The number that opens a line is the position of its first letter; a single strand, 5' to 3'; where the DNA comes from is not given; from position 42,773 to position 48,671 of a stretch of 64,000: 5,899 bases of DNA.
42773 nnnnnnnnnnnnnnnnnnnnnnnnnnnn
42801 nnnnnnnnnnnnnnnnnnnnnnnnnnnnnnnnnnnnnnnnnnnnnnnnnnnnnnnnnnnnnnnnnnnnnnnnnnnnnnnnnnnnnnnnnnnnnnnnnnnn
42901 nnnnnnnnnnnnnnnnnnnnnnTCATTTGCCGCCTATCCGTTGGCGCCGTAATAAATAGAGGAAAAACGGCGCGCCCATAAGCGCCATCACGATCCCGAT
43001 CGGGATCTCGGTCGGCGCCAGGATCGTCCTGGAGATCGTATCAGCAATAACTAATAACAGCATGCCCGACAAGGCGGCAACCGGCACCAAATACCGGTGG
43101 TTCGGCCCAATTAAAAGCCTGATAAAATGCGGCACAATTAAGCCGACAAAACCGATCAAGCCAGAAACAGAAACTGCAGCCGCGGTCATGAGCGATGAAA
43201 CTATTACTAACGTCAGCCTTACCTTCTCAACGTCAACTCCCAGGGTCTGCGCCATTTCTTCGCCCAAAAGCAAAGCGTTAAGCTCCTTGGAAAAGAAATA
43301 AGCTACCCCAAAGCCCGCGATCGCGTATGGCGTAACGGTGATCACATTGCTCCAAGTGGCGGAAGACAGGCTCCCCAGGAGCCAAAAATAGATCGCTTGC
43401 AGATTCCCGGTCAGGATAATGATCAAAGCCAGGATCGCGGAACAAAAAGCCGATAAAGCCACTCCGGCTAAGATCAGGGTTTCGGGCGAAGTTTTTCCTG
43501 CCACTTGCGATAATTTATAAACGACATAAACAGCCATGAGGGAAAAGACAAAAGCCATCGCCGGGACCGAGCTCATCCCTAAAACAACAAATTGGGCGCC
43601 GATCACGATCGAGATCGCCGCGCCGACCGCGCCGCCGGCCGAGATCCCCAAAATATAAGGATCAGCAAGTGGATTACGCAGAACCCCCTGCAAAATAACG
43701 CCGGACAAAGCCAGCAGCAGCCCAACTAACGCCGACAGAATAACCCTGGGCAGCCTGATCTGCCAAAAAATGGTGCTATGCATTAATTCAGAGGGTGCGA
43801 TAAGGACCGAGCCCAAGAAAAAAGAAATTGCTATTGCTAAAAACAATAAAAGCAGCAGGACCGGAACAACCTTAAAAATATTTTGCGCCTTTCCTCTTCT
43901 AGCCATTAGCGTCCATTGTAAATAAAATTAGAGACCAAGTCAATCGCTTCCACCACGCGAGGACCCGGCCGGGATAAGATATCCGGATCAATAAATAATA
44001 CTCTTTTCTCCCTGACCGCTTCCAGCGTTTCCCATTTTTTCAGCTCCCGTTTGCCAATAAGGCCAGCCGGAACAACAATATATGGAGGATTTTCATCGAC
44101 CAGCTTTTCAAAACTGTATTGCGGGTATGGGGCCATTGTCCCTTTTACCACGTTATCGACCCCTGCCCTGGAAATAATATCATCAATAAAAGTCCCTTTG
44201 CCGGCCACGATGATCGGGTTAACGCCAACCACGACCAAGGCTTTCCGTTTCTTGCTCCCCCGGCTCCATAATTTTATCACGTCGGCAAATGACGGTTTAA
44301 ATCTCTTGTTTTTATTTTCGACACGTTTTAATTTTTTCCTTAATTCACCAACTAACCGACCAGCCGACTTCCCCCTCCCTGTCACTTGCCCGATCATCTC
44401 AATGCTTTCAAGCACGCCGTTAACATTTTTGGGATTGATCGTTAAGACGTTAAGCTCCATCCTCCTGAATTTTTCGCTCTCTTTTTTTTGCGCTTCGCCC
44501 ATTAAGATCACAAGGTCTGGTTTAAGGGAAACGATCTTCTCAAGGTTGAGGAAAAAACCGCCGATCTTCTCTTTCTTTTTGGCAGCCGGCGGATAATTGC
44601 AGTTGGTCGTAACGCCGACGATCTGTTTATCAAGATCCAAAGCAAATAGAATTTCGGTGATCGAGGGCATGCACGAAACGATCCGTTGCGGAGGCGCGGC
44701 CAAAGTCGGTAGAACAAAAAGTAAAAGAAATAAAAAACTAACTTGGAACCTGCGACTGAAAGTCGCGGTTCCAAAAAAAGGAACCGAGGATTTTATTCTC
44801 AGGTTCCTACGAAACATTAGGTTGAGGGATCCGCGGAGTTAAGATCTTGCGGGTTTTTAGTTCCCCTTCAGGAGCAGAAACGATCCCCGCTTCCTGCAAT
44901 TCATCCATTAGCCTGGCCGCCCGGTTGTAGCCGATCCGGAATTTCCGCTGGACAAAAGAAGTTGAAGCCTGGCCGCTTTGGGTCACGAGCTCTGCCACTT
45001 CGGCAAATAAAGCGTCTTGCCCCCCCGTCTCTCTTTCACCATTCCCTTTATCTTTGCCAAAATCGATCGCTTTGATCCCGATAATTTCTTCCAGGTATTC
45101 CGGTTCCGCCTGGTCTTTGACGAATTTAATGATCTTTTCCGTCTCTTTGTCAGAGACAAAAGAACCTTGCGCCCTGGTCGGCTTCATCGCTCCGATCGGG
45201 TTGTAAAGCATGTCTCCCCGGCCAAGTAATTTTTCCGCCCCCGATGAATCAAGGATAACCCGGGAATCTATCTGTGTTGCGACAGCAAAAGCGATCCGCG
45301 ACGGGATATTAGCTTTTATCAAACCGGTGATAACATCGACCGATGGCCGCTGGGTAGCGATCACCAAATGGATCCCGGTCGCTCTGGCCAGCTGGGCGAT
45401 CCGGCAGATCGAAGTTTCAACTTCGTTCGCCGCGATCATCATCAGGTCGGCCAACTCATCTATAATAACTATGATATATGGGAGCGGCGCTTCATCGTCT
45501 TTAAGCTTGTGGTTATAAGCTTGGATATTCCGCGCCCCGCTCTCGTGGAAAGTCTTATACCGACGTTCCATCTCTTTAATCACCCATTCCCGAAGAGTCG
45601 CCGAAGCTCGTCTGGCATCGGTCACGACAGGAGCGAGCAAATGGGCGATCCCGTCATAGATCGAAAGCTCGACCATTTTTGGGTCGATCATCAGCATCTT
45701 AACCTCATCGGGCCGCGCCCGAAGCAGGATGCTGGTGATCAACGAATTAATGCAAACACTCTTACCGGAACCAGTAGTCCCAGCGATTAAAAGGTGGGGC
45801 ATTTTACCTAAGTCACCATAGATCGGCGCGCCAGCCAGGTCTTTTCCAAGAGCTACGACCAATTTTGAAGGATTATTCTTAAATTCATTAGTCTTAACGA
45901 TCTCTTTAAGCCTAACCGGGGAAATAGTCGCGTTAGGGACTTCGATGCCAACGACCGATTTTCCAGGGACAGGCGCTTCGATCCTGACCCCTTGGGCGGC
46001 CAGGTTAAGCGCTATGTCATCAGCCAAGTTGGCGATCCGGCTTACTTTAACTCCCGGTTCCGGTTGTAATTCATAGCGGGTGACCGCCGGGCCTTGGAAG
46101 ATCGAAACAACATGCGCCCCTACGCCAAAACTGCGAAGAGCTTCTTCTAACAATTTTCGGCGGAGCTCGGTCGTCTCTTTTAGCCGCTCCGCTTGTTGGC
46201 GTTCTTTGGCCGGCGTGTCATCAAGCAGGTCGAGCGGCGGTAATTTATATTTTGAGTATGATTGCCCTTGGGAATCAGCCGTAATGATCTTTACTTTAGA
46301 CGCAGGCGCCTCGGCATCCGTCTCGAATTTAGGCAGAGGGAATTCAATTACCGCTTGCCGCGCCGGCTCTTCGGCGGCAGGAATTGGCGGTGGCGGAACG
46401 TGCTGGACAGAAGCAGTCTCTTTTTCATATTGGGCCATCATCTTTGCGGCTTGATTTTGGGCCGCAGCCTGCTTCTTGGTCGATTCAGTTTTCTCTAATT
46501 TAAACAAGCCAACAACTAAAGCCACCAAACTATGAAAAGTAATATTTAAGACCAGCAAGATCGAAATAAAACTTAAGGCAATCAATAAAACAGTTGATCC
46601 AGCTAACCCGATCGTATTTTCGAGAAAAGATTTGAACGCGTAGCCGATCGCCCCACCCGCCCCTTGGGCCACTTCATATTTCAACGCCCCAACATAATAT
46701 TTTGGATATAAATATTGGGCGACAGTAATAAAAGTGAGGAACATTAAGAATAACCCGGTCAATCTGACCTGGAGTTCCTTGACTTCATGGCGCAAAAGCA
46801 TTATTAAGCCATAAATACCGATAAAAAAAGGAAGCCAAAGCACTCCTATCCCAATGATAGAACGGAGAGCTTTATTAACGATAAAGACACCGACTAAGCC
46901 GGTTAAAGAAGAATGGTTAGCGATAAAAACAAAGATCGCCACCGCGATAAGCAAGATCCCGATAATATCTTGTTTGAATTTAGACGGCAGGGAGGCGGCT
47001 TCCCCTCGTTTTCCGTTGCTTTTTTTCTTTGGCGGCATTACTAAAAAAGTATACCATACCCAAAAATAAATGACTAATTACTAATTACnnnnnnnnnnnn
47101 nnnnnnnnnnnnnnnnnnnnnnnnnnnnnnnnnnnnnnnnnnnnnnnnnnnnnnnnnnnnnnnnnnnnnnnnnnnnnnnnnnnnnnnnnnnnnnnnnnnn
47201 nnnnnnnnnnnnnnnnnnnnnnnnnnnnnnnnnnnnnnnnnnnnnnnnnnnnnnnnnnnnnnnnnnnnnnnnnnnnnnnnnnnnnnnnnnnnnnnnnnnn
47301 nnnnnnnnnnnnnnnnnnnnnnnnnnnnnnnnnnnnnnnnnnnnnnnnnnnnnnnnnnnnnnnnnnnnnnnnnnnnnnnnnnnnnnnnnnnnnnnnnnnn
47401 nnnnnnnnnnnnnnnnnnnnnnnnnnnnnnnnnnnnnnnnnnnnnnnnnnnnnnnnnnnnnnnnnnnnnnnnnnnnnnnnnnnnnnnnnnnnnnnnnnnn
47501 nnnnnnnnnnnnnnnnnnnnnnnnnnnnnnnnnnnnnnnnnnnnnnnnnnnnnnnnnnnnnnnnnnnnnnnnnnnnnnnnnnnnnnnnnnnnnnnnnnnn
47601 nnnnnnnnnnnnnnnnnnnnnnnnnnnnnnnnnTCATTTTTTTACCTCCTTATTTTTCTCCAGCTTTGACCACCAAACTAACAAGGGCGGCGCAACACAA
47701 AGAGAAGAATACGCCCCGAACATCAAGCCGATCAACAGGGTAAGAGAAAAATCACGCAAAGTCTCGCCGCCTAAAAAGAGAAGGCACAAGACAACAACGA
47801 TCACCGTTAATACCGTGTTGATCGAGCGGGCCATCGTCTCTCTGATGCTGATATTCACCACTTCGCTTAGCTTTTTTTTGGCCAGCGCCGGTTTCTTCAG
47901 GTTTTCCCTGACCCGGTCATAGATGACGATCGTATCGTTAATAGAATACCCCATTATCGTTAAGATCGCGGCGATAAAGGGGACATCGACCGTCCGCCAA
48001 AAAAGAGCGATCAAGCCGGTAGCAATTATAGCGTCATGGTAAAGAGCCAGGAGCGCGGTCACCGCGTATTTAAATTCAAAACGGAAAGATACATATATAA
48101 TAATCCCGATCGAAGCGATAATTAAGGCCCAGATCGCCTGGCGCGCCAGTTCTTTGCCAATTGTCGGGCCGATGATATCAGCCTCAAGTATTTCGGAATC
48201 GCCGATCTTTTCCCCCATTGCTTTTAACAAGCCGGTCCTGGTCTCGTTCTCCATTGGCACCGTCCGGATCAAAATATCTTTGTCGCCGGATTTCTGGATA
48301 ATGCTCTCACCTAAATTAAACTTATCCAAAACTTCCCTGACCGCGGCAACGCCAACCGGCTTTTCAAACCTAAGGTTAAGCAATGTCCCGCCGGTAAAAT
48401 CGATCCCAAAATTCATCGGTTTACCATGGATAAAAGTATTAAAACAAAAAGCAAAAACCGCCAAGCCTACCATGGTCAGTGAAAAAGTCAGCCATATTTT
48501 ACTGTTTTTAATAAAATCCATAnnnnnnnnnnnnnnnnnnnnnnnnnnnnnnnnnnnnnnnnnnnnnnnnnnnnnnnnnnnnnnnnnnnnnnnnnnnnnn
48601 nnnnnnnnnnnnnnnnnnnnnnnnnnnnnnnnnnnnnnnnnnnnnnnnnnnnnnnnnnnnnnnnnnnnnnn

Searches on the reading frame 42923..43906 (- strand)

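Call 60: search_protein_families(library=pfam, proteins=[window:42923-43906:-])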
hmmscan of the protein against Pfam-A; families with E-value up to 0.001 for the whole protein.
window:42923-43906:- (327 aa): 2 families
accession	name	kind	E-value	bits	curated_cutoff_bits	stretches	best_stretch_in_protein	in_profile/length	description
PF01032.23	FecCD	-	2.2e-97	326.3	26.5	1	20-321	1-311/311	FecCD transport family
PF00950.22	ABC-3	-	3.7e-06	27.1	20.1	1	110-309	53-249/258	ABC 3 transport family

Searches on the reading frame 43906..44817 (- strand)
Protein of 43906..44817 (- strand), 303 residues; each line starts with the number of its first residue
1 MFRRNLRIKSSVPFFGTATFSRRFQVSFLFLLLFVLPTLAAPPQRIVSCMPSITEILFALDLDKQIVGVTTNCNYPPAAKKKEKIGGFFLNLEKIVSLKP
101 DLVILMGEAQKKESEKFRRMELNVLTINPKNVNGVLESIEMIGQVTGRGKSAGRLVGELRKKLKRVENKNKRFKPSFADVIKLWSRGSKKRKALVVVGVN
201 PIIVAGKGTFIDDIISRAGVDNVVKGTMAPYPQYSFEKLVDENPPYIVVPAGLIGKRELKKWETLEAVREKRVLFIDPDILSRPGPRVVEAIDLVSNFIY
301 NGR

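Call 60: search_protein_families(library=pfam, proteins=[window:43906-44817:-])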
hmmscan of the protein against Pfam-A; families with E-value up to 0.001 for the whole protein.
window:43906-44817:- (303 aa): 1 family
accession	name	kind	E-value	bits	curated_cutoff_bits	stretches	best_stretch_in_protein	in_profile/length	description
PF01497.23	Peripla_BP_2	-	9.4e-26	91.1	27.5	1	46-279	1-234/235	Periplasmic binding protein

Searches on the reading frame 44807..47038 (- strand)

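Call 60: search_protein_families(library=pfam, proteins=[window:44807-47038:-])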
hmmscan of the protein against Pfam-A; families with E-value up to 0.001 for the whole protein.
window:44807-47038:- (743 aa): 7 families
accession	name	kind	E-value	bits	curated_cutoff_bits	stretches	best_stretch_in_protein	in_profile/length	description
PF01580.24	FtsK_SpoIIIE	-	7.1e-67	225.5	24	1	376-567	1-221/221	FtsK/SpoIIIE family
PF17854.6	FtsK_alpha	-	9.8e-33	112.8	22.9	1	266-369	1-101/101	FtsK alpha domain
PF09397.16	FtsK_gamma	-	1.3e-24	86.1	30.6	1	674-734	3-62/63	Ftsk gamma domain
PF13491.11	FtsK_4TM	-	4.3e-12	46.5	23.1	1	45-172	46-167/171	4TM region of DNA translocase FtsK/SpoIIIE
PF01935.23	DUF87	-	1.3e-05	25.9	23.2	1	404-455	12-62/220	Helicase HerA, central domain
PF12846.13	AAA_10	-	5e-05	23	27.5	1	399-455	7-59/362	AAA-like domain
PF13245.12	AAA_19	-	0.00012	22.8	25.1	0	415-539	13-109/134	AAA domain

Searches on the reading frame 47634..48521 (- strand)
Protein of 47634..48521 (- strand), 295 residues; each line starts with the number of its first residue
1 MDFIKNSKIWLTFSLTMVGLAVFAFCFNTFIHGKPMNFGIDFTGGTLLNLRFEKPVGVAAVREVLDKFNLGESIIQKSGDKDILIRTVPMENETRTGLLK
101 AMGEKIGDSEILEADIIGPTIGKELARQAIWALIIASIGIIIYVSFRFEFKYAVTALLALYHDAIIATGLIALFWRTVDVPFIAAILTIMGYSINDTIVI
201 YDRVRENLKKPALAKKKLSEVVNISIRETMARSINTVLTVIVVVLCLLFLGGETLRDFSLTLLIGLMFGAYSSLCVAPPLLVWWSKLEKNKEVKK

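Call 58: search_protein_families(library=pfam, proteins=[window:47634-48521:-])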
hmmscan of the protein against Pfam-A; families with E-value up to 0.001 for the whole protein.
window:47634-48521:- (295 aa): 3 families
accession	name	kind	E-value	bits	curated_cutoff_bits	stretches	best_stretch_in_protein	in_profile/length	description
PF02355.23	SecD_SecF_C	-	1.2e-61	207.9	20.5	1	104-286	7-188/189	Protein export membrane protein SecD/SecF, C-terminal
PF07549.19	Sec_GG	-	7.2e-10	38.5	20.3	1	30-56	2-28/28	SecD/SecF GG Motif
PF00873.25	ACR_tran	-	0.00036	18.8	28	1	187-281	391-486/1021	AcrB/AcrD/AcrF family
